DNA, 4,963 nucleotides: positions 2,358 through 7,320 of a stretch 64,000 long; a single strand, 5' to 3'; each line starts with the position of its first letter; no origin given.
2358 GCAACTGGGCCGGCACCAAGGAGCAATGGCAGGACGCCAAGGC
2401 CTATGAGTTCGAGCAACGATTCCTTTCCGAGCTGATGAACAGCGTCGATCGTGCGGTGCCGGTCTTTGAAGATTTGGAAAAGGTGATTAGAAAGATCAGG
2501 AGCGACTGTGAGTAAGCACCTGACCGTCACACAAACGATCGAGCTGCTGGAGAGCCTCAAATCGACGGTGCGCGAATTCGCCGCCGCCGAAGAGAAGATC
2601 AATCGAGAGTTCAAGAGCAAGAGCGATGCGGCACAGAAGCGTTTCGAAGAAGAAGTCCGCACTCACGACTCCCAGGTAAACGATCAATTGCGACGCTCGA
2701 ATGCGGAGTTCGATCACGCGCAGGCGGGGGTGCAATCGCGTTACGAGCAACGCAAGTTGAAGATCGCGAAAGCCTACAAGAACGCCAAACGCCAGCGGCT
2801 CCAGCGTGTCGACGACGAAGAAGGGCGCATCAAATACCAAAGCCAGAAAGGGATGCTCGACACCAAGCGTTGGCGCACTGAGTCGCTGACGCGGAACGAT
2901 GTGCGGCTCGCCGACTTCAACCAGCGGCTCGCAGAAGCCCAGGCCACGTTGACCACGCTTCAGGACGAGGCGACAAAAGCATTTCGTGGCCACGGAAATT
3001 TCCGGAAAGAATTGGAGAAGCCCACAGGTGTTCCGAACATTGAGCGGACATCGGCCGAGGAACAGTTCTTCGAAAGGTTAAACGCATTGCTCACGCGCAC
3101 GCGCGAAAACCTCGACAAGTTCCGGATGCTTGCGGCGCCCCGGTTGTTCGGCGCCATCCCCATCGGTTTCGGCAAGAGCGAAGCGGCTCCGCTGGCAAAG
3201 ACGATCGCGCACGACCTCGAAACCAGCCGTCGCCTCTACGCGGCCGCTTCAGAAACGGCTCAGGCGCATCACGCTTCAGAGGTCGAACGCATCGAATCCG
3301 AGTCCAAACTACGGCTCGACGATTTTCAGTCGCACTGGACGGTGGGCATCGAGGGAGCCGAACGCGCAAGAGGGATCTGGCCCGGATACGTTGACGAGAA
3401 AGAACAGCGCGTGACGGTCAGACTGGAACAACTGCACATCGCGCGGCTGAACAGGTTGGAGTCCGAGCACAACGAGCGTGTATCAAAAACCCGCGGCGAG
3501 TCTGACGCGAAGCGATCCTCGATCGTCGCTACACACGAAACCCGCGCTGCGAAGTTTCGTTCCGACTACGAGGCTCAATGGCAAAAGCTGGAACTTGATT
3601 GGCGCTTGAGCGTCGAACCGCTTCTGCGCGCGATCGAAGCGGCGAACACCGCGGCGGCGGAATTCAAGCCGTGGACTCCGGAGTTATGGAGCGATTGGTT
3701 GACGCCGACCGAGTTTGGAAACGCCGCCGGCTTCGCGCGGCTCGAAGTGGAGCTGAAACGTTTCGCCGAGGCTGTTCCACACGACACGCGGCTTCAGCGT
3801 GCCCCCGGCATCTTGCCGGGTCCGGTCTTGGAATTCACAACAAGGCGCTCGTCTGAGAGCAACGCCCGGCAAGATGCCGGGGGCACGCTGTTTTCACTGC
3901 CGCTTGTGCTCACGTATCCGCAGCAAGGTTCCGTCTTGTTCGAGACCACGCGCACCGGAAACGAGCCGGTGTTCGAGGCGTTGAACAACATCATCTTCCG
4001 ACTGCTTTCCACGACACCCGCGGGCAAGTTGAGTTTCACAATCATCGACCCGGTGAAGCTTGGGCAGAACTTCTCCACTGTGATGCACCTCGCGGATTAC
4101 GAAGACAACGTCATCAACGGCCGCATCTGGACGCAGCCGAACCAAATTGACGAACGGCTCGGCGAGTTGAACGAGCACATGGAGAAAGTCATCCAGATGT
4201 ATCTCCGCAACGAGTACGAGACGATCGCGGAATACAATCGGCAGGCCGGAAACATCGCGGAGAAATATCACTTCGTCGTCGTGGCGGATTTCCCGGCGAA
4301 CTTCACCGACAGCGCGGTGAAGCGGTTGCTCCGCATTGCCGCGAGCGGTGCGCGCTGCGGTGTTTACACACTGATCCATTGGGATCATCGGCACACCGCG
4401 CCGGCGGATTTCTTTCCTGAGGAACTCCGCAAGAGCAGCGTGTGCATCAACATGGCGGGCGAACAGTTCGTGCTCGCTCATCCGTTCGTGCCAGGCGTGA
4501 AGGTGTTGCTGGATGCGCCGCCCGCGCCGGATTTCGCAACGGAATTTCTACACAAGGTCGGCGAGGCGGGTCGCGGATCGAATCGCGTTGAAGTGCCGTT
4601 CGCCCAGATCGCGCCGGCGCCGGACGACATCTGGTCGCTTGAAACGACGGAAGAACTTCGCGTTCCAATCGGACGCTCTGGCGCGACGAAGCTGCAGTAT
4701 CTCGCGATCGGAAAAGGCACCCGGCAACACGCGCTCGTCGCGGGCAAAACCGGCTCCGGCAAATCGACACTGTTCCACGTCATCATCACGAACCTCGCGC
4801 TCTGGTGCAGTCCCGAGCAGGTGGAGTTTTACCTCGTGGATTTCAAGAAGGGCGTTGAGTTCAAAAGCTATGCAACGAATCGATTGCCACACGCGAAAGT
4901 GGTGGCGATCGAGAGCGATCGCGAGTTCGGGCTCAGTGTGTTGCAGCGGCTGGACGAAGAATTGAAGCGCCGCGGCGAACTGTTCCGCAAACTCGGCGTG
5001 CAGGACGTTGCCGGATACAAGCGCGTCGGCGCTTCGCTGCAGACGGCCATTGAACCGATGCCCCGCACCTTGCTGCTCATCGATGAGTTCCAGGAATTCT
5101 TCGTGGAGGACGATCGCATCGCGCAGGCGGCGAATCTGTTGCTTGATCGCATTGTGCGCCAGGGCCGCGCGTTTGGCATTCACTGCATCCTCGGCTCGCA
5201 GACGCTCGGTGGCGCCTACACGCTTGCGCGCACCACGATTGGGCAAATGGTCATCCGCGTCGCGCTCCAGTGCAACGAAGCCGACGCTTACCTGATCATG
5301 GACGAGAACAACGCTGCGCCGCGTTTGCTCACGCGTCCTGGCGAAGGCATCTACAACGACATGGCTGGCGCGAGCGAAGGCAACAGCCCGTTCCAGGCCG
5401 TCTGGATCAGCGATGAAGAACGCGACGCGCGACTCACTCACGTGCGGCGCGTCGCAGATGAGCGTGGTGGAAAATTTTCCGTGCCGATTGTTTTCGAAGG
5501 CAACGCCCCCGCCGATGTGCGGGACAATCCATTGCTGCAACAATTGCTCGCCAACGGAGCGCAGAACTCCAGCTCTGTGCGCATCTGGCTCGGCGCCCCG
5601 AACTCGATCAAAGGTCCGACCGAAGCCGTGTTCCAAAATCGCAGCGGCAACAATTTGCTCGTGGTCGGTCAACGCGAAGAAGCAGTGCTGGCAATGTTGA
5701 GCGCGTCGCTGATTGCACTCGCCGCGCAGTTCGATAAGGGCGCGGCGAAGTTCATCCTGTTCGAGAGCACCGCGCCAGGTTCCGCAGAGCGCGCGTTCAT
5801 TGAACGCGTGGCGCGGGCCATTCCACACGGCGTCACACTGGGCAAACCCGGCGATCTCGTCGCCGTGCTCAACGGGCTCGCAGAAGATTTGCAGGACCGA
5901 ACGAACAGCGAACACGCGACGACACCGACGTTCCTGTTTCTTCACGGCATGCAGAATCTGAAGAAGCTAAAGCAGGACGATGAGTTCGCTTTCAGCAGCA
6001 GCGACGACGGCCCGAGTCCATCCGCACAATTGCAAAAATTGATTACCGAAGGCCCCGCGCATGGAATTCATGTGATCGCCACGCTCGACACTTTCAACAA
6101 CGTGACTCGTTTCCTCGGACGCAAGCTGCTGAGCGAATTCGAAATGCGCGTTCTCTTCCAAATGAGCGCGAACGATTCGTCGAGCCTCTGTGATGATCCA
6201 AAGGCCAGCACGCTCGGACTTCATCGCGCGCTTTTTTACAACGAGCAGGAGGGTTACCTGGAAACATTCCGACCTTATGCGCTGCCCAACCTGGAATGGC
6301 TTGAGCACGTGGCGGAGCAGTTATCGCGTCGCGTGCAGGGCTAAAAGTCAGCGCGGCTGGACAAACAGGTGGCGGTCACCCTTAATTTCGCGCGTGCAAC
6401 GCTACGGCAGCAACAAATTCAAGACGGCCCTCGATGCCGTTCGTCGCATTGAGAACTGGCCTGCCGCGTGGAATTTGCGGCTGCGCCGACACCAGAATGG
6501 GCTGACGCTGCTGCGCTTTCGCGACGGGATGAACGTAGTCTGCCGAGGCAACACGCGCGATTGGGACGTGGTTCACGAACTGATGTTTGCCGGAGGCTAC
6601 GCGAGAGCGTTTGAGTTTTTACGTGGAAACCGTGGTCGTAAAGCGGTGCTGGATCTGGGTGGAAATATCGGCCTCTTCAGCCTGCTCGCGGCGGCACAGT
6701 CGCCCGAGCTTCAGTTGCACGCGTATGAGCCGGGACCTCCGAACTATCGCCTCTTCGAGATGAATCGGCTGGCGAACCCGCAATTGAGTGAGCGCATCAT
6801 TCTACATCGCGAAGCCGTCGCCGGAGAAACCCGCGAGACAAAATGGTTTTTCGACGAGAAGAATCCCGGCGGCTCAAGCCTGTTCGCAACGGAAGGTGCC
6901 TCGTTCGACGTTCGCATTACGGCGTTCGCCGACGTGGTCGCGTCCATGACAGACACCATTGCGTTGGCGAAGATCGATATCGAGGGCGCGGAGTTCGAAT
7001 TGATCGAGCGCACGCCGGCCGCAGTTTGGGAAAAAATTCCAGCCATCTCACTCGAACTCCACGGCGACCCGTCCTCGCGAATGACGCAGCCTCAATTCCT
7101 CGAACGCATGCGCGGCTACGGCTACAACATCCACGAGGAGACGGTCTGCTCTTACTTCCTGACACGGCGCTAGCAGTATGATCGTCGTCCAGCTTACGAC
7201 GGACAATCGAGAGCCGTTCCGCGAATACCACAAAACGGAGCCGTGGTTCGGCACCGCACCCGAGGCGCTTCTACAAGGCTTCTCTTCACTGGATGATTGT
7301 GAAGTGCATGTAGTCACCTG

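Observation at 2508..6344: EccC/EssC-like ATPase with atypical architecture: no TM segment, ~450-aa coiled-coil N-terminus, and only the middle of three P-loop domains intact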

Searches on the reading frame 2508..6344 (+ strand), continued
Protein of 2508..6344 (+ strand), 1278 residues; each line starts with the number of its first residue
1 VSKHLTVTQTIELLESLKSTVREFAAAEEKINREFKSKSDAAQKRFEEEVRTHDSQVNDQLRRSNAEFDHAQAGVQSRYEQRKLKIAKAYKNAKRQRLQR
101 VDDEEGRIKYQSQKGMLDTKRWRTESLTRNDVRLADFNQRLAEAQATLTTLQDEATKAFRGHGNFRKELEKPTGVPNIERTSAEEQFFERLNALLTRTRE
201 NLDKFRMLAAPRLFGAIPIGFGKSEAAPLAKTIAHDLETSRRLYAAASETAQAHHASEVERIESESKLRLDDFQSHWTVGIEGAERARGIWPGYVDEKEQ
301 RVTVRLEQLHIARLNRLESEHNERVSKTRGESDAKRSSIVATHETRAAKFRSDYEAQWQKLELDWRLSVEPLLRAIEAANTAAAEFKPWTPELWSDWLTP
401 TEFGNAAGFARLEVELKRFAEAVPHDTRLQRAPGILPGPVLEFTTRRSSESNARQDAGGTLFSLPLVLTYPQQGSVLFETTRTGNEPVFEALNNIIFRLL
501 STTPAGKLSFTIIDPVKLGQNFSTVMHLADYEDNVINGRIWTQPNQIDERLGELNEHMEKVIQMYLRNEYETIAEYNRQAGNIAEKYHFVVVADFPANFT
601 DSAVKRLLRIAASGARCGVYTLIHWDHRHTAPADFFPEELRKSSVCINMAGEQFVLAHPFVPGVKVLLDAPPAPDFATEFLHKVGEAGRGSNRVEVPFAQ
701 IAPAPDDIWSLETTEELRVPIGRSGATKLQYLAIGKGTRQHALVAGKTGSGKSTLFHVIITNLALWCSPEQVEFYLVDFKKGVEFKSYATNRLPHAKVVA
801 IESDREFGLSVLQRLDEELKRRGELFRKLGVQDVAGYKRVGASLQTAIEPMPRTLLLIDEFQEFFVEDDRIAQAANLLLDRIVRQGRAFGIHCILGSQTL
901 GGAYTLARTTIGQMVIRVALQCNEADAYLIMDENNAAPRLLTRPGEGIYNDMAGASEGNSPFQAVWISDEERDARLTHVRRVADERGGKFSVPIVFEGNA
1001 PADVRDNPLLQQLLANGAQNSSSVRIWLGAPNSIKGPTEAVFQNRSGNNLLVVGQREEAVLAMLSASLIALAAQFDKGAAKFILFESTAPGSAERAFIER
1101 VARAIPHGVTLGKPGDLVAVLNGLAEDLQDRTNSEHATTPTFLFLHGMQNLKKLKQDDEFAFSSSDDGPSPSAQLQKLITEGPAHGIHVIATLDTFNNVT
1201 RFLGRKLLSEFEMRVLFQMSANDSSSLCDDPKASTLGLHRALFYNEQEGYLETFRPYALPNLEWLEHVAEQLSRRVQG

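Call 64: list_cluster_members(proteins=[window:2508-6341:+, window:1356-1625:+, window:1722-2291:+, window:2291-2512:+, P0032, P0059, P0018])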
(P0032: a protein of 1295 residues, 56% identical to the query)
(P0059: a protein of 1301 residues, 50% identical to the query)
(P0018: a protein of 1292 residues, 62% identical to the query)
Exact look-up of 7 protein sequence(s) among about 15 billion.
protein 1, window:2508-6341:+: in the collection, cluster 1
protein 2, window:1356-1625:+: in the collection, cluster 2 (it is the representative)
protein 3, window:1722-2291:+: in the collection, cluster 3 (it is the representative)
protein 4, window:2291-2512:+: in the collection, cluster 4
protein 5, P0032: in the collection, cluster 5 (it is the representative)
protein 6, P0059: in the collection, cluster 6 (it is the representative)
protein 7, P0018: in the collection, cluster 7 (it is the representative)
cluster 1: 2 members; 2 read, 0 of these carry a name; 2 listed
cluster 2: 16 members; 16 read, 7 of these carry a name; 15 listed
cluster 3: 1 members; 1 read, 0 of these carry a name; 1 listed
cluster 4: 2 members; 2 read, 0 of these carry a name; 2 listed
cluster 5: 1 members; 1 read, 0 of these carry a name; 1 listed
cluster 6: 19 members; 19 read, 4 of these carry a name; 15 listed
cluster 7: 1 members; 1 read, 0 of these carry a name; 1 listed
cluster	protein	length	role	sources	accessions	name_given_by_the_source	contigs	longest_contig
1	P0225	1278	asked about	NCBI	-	-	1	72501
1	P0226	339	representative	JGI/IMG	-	-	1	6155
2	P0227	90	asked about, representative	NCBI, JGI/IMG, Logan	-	-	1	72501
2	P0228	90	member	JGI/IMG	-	uncharacterized protein YukE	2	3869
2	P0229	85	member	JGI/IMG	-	WXG100 family type VII secretion target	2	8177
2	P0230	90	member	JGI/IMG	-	WXG100 family type VII secretion target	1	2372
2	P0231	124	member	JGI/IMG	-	uncharacterized protein YukE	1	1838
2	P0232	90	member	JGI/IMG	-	WXG100 family type VII secretion target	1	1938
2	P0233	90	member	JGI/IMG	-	WXG100 family type VII secretion target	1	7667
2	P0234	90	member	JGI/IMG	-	WXG100 family type VII secretion target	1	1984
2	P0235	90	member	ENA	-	-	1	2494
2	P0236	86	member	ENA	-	-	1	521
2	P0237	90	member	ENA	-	-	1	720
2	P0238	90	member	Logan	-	-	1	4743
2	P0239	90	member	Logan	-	-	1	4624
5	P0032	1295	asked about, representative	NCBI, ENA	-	-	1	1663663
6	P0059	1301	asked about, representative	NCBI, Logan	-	-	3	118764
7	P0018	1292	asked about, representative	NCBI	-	-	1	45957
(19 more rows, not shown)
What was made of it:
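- Checked: The same 1278-aa product is on record in NCBI, on a 72.5-kb contig (call 64).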

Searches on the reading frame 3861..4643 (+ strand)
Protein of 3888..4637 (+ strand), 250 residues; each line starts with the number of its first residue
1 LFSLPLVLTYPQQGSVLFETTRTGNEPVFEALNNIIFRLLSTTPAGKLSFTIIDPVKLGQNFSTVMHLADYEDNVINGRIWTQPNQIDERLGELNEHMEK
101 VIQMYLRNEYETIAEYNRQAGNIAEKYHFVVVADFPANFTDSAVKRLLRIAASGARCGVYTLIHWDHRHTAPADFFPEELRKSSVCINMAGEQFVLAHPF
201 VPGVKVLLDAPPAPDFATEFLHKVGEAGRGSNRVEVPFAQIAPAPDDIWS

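Call 11: search_protein_families(library=pfam, proteins=[window:3888-4637:+], max_evalue=1)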
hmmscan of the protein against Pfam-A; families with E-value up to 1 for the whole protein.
window:3888-4637:+ (250 aa): 5 families
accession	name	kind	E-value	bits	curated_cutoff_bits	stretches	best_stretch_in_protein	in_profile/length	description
PF01580.24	FtsK_SpoIIIE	-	2.4e-05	24.3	24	1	31-132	55-151/221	FtsK/SpoIIIE family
PF21984.2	DnaD_N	-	0.051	14.2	27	1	64-129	18-83/101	DnaD N-terminal domain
PF04919.18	DUF655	-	0.052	13.9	22.2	1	6-66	6-66/181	Protein of unknown function (DUF655)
PF17970.7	bMG1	-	0.15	12.5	26.4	1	45-97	22-74/105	Bacterial Alpha-2-macroglobulin MG1 domain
PF19464.4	DUF6001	-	0.16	11.4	25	0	116-170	69-123/348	Family of unknown function (DUF6001)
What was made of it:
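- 3870..4607 (+): Domain A, aa ~455-700. A degenerate FtsK-like domain, with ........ at the P-loop position and VVVADF at the Walker B position. Pfam PF01580 at 24.3 bits against a cut-off of 24 (call 11).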

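Call 37: search_solved_structures(query=A3, max_evalue=10, show_alignments=3)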
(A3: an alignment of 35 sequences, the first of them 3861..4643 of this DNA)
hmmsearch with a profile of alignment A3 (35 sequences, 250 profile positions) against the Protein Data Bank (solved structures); distinct sequences matched with E-value up to 10: 3.
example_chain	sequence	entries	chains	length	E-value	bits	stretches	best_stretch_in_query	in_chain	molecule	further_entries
6izd_A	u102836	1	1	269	1.4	11.4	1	164-244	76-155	Beta-lactamase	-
6izc_A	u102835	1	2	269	1.4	11.4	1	164-244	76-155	Beta-lactamase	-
6fl0_A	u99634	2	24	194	3.6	10.1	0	70-122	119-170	membrane attack complex assembly inhibitor BGA71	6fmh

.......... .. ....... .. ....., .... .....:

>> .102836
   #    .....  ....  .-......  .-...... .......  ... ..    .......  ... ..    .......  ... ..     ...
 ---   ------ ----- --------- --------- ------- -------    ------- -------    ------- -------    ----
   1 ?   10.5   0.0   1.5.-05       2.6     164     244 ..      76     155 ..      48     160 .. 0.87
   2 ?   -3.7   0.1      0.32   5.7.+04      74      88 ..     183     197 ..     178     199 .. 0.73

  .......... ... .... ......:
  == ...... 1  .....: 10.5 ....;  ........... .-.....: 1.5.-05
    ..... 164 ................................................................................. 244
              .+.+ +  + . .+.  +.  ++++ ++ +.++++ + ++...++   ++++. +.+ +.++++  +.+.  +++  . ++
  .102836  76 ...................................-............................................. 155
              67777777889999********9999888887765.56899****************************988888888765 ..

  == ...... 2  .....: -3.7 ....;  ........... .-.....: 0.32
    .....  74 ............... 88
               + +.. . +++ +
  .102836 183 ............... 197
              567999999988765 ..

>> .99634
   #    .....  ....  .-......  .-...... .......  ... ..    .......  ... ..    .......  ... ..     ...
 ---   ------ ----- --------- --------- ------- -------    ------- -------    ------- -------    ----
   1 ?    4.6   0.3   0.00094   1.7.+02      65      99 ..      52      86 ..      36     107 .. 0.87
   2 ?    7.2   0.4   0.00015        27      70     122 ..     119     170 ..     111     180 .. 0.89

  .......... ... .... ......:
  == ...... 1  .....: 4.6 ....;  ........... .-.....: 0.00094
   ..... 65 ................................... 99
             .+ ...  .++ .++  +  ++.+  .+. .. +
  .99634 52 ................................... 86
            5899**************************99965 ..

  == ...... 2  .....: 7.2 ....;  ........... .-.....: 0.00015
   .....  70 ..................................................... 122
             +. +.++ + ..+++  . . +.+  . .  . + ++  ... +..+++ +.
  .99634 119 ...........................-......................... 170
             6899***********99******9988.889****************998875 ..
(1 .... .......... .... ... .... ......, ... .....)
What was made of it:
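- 3870..4607 (+): A profile search finds no PDB sequence hit (call 37).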

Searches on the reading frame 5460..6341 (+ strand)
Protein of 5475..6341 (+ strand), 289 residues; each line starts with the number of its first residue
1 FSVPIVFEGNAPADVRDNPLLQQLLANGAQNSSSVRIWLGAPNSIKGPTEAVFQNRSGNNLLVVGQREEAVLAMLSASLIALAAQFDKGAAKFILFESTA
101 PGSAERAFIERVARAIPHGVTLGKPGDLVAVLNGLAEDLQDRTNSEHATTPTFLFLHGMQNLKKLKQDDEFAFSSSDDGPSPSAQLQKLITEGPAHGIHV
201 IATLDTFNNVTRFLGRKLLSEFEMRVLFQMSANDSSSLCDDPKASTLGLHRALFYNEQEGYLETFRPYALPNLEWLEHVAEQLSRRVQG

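Call 11: search_protein_families(library=pfam, proteins=[window:5475-6341:+], max_evalue=1)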
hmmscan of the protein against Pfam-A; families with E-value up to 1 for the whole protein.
window:5475-6341:+ (289 aa): 0 families

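Call 38: search_solved_structures(query=A4, max_evalue=10, show_alignments=3)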
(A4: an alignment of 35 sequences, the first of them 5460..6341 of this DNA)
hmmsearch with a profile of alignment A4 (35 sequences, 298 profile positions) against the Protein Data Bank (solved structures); distinct sequences matched with E-value up to 10: 1.
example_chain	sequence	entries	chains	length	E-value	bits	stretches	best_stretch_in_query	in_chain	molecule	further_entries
7udm_A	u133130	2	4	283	6.2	9.3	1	107-168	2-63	Designed helical repeat protein (DHR) RPB_PLP1_R6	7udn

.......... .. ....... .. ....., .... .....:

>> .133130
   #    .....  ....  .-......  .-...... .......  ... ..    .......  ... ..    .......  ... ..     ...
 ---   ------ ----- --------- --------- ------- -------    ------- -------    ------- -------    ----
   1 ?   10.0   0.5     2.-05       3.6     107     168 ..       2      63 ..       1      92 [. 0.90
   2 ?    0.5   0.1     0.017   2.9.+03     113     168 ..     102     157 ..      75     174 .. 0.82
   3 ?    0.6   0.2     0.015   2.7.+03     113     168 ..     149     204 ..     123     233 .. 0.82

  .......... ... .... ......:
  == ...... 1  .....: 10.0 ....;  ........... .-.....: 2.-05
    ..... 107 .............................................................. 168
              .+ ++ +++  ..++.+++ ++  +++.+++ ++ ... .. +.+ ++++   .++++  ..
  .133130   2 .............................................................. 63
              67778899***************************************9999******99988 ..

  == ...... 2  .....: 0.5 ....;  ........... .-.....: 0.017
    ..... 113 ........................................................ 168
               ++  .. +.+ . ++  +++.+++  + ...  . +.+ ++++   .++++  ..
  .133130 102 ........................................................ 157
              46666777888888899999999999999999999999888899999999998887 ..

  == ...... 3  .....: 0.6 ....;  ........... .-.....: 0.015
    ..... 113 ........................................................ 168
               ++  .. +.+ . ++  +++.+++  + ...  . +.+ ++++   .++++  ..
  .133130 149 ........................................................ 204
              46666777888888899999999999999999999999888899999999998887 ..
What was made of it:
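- Tried and rejected: Profile searches of domain A (A3) and domain C (A4) against PDB sequences found nothing (calls 37, 38).
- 5478..6341 (+): Domain C, aa ~991-1278. A degenerate duplicate of domain B, with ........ in place of Walker A and FLFLHG in place of Walker B. No Pfam hit on its own (call 11) and no PDB sequence hit (call 38).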

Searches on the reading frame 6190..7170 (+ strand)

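Call 11: search_protein_families(library=pfam, proteins=[window:6190-7170:+], max_evalue=1)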
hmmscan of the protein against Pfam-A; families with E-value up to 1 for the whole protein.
window:6190-7170:+ (327 aa): 2 families
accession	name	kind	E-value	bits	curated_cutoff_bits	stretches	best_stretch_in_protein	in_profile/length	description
PF05050.19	Methyltransf_21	-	6.6e-07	30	22.7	1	155-313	1-172/173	Methyltransferase FkbM domain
PF13489.12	Methyltransf_23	-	0.078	13.1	27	1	138-184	10-55/164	Methyltransferase domain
